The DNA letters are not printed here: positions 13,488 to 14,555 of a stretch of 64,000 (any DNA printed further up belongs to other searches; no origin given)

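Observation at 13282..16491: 3.2-kb low-GC cassette bounded by ~190-bp inverted repeats, carrying three ORFs of unknown function, inserted between AMMECR1 and htrA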

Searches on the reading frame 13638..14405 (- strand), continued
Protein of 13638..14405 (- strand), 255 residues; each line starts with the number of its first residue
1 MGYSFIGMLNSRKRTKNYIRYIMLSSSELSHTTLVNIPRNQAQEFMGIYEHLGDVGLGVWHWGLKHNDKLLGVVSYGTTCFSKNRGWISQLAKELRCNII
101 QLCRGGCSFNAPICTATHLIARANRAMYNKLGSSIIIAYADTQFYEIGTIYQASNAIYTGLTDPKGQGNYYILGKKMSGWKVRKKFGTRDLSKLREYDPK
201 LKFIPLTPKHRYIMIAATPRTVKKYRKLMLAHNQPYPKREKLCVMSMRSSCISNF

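Call 70: search_protein_families(library=pfam, alignment_id=A5, max_evalue=0.00001)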
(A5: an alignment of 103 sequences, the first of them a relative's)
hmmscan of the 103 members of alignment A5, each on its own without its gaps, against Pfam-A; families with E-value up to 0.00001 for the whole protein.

A. member 1, L021:365-982:- (205 aa): 1 family
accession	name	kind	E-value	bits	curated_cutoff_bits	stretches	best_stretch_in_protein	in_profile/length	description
PF06114.19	Peptidase_M78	-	1.4e-07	31.8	22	1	61-193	23-122/123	IrrE N-terminal-like domain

B. families by the number of members that match (of 103 scanned): 89 families (the first 25 are shown)
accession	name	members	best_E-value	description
PF07508.19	Recombinase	3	1.4e-22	Recombinase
PF00589.27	Phage_integrase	2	9e-27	Phage integrase family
PF01381.28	HTH_3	2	2.3e-10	Helix-turn-helix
PF13408.12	Zn_ribbon_recom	2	3e-10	Recombinase zinc beta ribbon domain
PF06114.19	Peptidase_M78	2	1.2e-08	IrrE N-terminal-like domain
PF00501.34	AMP-binding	1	2.8e-85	AMP-binding enzyme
PF07992.20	Pyr_redox_2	1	4.4e-71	Pyridine nucleotide-disulphide oxidoreductase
PF00884.28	Sulfatase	1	5.5e-64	Sulfatase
PF01904.24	DUF72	1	5.3e-55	Protein of unknown function DUF72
PF02572.21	CobA_CobO_BtuR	1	2.6e-53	ATP:corrinoid adenosyltransferase BtuR/CobO/CobP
PF00069.31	Pkinase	1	1.5e-52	Protein kinase domain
PF04452.19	Methyltrans_RNA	1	1.1e-50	RNA methyltransferase domain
PF21948.1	LplA-B_cat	1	7.9e-50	Lipoyl protein ligase A/B catalytic domain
PF02511.20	Thy1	1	6.5e-48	Thymidylate synthase complementing protein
PF16347.10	SGSH_C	1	2.3e-42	N-sulphoglucosamine sulphohydrolase, C-terminal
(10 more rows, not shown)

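Call 81: find_related_loci(query=A1, collection=viral_contigs, flank=7000)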
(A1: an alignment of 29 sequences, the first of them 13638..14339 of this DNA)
Query A1 (233 aa) in viral_contigs; peptide patterns used: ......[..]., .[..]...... (x = any residue, [..] = any of these).
245 stretches matched a pattern; 232 encode a relative of the query (tblastn E <= 1e-3); the best 80 are kept; 80 distinct loci.
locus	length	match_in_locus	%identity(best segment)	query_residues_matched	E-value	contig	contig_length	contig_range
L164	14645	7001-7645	45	12-225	2e-57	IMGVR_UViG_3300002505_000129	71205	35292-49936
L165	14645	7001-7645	45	12-225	2e-57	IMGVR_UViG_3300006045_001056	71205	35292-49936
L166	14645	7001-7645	45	12-225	2e-57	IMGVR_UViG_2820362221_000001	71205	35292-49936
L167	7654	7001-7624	35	8-217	4e-34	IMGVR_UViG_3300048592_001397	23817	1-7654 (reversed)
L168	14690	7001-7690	33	6-226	5e-20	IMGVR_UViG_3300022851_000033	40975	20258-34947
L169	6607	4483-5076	34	20-217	4e-20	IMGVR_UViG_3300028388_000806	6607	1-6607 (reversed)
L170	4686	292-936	34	4-218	1e-19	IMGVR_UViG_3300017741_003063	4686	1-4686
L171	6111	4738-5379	34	5-218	3e-19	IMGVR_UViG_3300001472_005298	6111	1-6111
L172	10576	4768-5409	34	5-218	3e-19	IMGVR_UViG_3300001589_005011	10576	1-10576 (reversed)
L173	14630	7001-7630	30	6-217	1e-18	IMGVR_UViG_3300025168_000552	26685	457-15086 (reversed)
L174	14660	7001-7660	29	4-218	1e-17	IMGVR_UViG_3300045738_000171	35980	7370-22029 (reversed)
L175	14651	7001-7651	30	6-217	7e-18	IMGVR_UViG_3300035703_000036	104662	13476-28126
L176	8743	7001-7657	29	4-217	1e-16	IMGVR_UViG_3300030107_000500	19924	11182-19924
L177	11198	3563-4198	30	6-217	2e-16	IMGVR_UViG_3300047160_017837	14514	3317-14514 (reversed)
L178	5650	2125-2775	30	6-217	1e-16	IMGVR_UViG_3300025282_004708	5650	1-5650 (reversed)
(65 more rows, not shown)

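Call 87: search_protein_families(library=pfam, proteins=[L021:365-982:-, L021:979-1371:-, L021:1932-2669:+, L021:5436-6185:+, L024:29-781:-, L024:3205-4479:-, L024:4708-5352:-, L055:3671-4750:+, L055:3115-3513:+, L055:1985-2536:+], max_evalue=0.001)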
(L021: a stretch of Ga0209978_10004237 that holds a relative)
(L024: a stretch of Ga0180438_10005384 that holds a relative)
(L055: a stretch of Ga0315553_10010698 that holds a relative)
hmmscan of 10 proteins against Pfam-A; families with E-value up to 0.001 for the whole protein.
L021:365-982:- (205 aa): 1 family
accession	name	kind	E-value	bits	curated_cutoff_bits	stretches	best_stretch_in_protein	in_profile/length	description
PF06114.19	Peptidase_M78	-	1.4e-07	31.8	22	1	61-193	23-122/123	IrrE N-terminal-like domain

L021:979-1371:- (130 aa): 1 family
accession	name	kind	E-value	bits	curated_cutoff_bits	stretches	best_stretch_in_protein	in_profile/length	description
PF12844.13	HTH_19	-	1.1e-05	25.7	30.2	1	12-68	1-55/64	Helix-turn-helix domain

L021:1932-2669:+ (245 aa): 1 family
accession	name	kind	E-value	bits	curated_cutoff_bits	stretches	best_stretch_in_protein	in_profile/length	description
PF13392.12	HNH_3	-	9.5e-05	22.4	24.8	1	32-53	18-39/46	HNH endonuclease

L021:5436-6185:+ (249 aa): 3 families
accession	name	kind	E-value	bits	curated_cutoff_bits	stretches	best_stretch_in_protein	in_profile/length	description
PF04452.19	Methyltrans_RNA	-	1.1e-50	171.8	23.9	1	73-240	2-165/165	RNA methyltransferase domain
PF20260.4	PUA_4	-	2.2e-11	44.1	23.9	1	18-64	1-47/48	RNA methyltransferase PUA domain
PF04032.22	Rpr2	-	0.00085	20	29.3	0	101-162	12-73/90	RNAse P Rpr2/Rpp21/SNM1 subunit domain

L024:29-781:- (250 aa): 1 family
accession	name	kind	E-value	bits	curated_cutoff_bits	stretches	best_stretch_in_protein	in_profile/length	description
PF01841.26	Transglut_core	-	8.2e-20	71.5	23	1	63-170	11-108/108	Transglutaminase-like superfamily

L024:3205-4479:- (424 aa): 5 families
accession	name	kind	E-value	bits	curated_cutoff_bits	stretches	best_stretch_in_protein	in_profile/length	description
PF00069.31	Pkinase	-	1.5e-52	179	31.7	1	13-264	1-254/263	Protein kinase domain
PF07714.23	PK_Tyr_Ser-Thr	-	1.3e-35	123.4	23.1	1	14-263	2-250/258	Protein tyrosine and serine/threonine kinase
PF00027.35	cNMP_binding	-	2e-20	73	27.5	1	319-395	2-83/89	Cyclic nucleotide-binding domain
PF12330.14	Haspin_kinase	-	0.00034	20.2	25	0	83-165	178-256/364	Haspin like kinase domain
PF03109.22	ABC1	-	0.00097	18.8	22.9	0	91-161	144-213/244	ABC1 atypical kinase-like domain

L024:4708-5352:- (214 aa): 0 families

L055:3671-4750:+ (359 aa): 2 families
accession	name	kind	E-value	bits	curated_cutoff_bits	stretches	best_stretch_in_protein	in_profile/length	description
PF04313.20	HSDR_N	-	6.7e-08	33.1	25.1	1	47-122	116-195/198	Type I restriction enzyme R protein N terminus (HSDR_N)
PF13588.12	HSDR_N_2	-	1.5e-06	28.7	25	1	19-119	1-96/110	Type I restriction enzyme R protein N terminus (HSDR_N)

L055:3115-3513:+ (132 aa): 0 families

L055:1985-2536:+ (183 aa): 0 families

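Call 119: search_protein_families(library=padloc, alignment_id=A5, max_evalue=0.00001)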
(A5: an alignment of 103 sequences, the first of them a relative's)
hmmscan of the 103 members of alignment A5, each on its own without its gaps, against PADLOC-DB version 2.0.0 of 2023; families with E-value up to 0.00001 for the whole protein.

A. member 1, L021:365-982:- (205 aa): 1 family
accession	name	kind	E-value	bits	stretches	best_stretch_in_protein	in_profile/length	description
PDLC04141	capP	-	2.7e-12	44.7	1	12-149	4-122/242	capP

B. families by the number of members that match (of 103 scanned): 99 families (the first 25 are shown)
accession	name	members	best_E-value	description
PDLC04141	capP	2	6.7e-14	capP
PDLC03954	RmrA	2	3.7e-07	-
PDLC03949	RmrA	2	1.9e-06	-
PDLC03953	RmrA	2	2.3e-06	-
PDLC00001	DruA1|DruA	1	1.6e-174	DUF4338 domain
PDLC04061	PD-T4-6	1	2.3e-80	-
PDLC04060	PD-T4-6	1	3.8e-80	-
PDLC04042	PD-T4-6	1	2.4e-79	-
PDLC04057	PD-T4-6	1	4.8e-76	-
PDLC04053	PD-T4-6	1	1.9e-73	-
PDLC04047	PD-T4-6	1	2.5e-70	-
PDLC04043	PD-T4-6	1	4.9e-67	-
PDLC04048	PD-T4-6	1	1.4e-66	-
PDLC04138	mad6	1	3.5e-66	mads_6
PDLC04054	PD-T4-6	1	7.1e-64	-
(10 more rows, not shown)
